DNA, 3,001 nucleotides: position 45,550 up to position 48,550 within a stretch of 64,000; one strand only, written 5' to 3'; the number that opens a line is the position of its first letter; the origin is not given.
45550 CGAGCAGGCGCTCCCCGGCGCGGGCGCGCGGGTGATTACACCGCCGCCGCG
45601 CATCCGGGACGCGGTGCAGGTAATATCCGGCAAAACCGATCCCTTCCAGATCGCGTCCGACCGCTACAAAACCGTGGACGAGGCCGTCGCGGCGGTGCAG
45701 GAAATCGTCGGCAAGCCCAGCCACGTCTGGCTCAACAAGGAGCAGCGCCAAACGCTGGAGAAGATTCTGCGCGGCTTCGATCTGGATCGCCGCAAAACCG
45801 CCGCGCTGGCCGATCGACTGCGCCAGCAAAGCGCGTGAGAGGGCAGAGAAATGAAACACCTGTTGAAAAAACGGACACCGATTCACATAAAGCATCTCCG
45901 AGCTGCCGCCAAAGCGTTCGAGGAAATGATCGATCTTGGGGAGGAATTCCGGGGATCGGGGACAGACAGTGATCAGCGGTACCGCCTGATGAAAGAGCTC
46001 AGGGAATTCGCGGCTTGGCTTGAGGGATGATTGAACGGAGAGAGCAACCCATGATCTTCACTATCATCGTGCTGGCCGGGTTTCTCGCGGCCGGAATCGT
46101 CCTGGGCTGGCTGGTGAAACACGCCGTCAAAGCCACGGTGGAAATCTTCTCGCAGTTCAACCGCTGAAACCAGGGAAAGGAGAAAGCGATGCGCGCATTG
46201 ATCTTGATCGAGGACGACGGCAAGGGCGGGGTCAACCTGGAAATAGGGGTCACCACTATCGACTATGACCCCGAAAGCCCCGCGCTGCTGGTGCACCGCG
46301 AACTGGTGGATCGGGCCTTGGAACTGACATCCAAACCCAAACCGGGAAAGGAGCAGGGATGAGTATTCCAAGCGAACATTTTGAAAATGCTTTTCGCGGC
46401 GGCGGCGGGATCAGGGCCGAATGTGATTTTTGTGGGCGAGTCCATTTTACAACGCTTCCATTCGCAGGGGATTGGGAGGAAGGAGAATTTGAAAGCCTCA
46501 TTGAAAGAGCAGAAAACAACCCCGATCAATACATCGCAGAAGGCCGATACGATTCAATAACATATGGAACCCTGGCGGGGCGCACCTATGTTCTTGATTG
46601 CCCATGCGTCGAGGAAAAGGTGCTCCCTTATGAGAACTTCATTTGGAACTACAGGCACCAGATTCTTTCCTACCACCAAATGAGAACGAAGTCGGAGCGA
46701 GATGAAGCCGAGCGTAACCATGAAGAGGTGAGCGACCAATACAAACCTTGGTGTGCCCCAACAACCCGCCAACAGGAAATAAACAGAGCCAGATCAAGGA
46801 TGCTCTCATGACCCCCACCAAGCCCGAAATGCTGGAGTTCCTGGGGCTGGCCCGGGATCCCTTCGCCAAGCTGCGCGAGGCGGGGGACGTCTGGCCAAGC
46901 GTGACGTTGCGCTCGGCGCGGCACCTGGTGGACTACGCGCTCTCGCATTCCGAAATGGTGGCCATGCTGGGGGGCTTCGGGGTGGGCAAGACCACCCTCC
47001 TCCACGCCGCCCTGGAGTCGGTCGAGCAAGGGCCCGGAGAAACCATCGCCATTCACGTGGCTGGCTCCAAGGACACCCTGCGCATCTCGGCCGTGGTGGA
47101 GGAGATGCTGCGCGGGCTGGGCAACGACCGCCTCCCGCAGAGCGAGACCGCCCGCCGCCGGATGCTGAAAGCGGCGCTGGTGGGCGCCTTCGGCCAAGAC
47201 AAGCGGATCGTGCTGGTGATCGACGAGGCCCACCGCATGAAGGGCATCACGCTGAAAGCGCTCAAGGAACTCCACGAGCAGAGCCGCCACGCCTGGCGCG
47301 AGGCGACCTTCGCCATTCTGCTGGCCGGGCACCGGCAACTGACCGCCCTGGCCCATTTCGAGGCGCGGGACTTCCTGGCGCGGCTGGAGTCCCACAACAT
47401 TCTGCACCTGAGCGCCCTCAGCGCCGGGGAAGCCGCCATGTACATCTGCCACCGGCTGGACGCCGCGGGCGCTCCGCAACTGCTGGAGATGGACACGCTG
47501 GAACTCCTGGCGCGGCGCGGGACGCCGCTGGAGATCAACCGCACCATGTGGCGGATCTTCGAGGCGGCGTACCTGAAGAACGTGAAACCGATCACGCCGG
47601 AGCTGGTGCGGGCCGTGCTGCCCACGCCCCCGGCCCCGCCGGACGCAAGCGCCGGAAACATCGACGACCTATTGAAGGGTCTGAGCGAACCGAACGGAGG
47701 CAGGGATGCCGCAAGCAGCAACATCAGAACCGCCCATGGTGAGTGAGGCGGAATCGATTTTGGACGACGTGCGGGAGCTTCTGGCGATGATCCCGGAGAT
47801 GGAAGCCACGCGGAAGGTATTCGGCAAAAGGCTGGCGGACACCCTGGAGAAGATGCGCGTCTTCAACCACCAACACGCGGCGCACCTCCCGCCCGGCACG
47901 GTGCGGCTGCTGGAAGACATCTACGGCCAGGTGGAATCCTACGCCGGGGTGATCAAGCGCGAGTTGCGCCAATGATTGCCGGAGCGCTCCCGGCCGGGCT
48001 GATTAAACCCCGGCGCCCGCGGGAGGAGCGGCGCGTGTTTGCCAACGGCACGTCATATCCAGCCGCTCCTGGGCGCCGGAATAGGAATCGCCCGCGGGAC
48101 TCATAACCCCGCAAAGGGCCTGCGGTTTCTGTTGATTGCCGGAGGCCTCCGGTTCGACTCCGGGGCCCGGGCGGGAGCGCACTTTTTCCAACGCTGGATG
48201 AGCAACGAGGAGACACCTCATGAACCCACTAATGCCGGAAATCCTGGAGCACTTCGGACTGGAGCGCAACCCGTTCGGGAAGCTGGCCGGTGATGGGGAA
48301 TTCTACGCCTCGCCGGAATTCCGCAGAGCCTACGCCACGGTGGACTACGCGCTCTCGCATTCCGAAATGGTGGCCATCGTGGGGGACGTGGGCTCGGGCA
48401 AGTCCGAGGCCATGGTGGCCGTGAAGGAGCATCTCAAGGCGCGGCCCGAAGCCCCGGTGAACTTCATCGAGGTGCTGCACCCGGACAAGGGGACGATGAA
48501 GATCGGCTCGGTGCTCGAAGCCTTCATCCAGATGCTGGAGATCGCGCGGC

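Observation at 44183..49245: Transposase followed by four small genes and two tandem MuB-like AAA+ paralogs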

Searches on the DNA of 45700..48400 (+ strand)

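Call 46: search_rna_families(source=window, start=45700, end=48400, threshold=evalue, max_evalue=1)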
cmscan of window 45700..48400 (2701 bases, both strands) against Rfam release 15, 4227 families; matches with E-value up to 1: 2.
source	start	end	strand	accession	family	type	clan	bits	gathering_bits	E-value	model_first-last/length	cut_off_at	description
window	45984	46056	+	RF01141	sR18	Gene; snRNA; snoRNA; CD-box;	-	17.6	45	0.77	1-56/56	no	Small nucleolar RNA sR18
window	47399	47449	-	RF01119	sR32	Gene; snRNA; snoRNA; CD-box;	-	17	40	0.16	1-57/57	no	Small nucleolar RNA sR32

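Call 104: search_rna_families(source=window, start=47960, end=48230, threshold=evalue, max_evalue=10, show_alignments=2)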
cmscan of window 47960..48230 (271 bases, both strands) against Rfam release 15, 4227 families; matches with E-value up to 10: 3.
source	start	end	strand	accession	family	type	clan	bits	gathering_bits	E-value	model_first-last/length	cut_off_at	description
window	47990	48046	-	RF02464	Ms_AS-4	Gene; sRNA;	-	14.1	50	6.7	1-82/82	no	Actinobacteria sRNA Ms_AS-4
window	48090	48172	+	RF01852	tRNA-Sec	Gene; tRNA;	CL00001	12.7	47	8.9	1-91/91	no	Selenocysteine transfer RNA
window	48005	48089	-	RF02791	CcsR1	Gene; sRNA;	-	11.9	65.3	2.4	1-83/83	no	Conserved CCUCCUCCC motif stress-induced RNA 1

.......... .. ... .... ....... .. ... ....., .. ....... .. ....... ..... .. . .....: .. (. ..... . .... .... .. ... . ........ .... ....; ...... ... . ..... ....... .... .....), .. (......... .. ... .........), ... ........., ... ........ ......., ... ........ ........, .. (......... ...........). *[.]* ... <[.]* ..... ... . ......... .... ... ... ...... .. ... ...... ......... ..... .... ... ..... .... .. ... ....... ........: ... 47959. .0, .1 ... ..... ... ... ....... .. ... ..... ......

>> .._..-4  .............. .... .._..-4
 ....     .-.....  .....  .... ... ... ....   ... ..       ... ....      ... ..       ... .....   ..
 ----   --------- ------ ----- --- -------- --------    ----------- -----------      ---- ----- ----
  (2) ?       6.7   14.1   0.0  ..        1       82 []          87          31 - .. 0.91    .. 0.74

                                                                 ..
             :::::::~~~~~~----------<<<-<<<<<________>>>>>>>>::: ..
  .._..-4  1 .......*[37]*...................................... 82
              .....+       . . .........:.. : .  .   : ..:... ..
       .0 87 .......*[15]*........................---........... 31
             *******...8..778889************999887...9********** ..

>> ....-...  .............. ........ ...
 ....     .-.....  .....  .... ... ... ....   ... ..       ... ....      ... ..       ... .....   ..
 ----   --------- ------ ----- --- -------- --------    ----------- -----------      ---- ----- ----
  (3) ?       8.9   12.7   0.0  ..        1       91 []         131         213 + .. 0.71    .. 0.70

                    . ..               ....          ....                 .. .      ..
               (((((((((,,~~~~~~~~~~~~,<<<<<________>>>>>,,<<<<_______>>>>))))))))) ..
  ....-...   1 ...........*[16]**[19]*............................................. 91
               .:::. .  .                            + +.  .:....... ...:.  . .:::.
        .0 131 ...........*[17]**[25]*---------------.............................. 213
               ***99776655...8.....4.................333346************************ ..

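Call 105: search_dna_similar(query=window:47976-48219:+, collection=phages, mode=distant, max_evalue=0.01, max_rows=10)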
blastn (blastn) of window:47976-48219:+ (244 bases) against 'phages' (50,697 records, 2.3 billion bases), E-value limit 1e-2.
No match.

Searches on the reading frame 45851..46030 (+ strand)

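Call 3: search_protein_families(library=pfam, proteins=[window:45851-46030:+], max_evalue=0.01)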
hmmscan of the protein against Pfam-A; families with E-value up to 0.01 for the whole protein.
window:45851-46030:+ (59 aa): 0 families

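Call 4: search_protein_families(library=phrogs, proteins=[window:45851-46030:+], max_evalue=0.01)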
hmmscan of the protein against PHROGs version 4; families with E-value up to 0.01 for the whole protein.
window:45851-46030:+ (59 aa): 1 family
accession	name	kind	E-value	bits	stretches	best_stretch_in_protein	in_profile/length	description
phrog_36026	-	unknown function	0.0035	18.5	1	14-59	19-64/67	-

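Call 85: search_protein_families(library=padloc, proteins=[window:45851-46030:+], max_evalue=0.01)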
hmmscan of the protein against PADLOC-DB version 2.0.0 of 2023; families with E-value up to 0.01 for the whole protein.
window:45851-46030:+ (59 aa): 0 families

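Call 86: search_protein_families(library=ncbifam, proteins=[window:45851-46030:+], max_evalue=0.01)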
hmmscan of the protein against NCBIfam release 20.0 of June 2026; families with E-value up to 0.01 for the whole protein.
window:45851-46030:+ (59 aa): 0 families

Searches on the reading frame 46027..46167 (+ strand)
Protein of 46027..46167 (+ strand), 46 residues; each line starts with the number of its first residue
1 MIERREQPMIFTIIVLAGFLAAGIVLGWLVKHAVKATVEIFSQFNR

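Call 3: search_protein_families(library=pfam, proteins=[window:46027-46167:+], max_evalue=0.01)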
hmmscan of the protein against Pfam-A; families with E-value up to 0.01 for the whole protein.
window:46027-46167:+ (46 aa): 1 family
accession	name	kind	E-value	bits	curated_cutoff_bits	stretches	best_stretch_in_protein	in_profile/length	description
PF23494.1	bPH_10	-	0.0072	16.2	27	1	10-39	8-37/151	YqeB-like bacterial PH domain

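Call 4: search_protein_families(library=phrogs, proteins=[window:46027-46167:+], max_evalue=0.01)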
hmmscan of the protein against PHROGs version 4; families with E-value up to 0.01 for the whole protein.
window:46027-46167:+ (46 aa): 0 families

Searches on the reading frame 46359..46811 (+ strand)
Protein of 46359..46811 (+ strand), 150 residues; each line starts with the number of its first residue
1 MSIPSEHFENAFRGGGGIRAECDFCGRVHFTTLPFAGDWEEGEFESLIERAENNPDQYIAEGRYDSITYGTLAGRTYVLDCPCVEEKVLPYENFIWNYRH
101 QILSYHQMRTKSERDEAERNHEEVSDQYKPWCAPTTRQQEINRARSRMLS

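Call 3: search_protein_families(library=pfam, proteins=[window:46359-46811:+], max_evalue=0.01)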
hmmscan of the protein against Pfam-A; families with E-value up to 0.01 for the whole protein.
window:46359-46811:+ (150 aa): 0 families

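Call 4: search_protein_families(library=phrogs, proteins=[window:46359-46811:+], max_evalue=0.01)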
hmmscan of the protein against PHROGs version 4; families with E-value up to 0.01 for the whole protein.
window:46359-46811:+ (150 aa): 0 families

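Call 85: search_protein_families(library=padloc, proteins=[window:46359-46811:+], max_evalue=0.01)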
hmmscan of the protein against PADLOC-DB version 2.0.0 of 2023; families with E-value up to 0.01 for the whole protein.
window:46359-46811:+ (150 aa): 0 families

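Call 86: search_protein_families(library=ncbifam, proteins=[window:46359-46811:+], max_evalue=0.01)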
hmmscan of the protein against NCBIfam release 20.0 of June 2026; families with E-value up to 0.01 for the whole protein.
window:46359-46811:+ (150 aa): 0 families
